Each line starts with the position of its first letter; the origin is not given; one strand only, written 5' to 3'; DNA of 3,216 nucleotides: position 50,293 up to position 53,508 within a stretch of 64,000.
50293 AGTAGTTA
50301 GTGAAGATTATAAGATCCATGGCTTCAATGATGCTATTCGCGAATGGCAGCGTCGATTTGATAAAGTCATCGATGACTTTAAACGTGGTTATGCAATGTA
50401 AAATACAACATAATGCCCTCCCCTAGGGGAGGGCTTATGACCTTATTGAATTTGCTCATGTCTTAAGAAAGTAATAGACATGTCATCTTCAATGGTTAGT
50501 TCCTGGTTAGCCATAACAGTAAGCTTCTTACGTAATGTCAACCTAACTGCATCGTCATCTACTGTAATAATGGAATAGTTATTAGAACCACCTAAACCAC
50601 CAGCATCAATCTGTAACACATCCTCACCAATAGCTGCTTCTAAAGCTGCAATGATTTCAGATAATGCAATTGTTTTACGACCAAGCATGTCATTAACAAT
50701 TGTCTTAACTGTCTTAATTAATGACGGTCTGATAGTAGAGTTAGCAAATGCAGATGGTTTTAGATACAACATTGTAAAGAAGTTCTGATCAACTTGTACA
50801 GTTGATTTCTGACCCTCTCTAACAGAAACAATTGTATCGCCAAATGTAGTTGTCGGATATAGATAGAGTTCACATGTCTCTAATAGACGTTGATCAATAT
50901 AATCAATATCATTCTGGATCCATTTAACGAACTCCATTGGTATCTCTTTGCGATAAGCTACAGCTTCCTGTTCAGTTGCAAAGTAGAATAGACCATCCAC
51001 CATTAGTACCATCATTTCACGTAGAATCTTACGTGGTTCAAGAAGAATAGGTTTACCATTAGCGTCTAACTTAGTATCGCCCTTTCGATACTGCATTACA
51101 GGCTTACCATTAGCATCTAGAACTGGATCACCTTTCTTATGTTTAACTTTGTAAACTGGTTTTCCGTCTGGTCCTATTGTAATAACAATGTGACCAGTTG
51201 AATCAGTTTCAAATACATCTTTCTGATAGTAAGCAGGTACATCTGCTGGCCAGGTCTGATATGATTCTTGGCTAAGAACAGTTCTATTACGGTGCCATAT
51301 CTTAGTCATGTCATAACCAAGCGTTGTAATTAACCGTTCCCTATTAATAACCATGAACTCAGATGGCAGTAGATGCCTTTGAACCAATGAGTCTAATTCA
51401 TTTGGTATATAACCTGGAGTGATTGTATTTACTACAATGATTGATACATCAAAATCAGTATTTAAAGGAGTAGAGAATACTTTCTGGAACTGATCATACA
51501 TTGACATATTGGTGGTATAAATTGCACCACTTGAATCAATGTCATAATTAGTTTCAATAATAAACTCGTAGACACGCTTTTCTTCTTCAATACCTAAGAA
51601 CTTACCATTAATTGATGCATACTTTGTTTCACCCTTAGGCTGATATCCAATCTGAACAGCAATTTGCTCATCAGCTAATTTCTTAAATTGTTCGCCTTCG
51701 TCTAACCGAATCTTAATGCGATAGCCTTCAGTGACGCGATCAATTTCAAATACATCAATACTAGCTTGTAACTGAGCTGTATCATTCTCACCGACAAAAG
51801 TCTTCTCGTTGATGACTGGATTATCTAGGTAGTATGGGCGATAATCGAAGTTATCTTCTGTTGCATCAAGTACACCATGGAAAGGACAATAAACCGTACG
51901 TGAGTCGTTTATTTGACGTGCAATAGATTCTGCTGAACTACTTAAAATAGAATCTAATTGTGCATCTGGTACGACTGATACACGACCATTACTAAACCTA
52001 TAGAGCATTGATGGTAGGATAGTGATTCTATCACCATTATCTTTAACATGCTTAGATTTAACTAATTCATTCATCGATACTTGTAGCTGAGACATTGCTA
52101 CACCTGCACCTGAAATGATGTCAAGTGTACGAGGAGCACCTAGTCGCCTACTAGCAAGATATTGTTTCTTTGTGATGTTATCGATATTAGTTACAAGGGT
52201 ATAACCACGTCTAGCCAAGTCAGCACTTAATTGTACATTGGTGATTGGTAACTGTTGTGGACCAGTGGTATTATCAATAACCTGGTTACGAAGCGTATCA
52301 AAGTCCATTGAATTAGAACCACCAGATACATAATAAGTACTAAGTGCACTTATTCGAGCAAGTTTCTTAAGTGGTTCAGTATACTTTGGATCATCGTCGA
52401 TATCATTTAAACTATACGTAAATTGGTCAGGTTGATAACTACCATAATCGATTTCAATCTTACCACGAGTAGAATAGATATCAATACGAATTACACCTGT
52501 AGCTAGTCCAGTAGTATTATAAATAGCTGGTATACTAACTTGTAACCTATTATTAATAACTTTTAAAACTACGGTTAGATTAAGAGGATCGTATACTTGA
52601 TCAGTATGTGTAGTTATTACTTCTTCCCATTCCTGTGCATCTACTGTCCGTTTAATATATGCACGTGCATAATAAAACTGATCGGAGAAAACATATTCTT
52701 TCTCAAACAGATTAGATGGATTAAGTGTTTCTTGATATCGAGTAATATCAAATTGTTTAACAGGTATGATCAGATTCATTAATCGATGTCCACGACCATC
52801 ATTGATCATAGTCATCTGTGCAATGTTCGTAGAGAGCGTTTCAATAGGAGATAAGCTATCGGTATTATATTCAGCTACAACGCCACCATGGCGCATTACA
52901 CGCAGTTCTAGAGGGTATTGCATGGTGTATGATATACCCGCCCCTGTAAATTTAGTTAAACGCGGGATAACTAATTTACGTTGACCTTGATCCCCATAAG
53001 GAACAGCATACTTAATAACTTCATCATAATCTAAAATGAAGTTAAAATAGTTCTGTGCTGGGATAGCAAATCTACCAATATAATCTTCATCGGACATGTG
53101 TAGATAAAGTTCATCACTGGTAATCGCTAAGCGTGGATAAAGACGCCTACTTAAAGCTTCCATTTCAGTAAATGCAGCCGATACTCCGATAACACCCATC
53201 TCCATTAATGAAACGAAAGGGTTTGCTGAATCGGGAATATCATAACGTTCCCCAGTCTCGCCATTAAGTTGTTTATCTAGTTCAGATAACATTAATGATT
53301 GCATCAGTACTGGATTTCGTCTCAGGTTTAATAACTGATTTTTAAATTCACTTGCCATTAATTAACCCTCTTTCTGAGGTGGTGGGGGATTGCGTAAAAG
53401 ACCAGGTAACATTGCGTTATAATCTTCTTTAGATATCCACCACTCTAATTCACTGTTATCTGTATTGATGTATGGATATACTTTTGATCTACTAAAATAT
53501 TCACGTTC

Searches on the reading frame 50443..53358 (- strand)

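Call 67: search_protein_families(library=phrogs, proteins=[window:50443-53358:-], max_evalue=0.00001)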
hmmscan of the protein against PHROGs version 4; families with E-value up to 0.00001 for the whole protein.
window:50443-53358:- (971 aa): 1 family
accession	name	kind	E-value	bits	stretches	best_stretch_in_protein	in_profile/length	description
phrog_3248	-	unknown function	0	1298.6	1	2-969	3-967/970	-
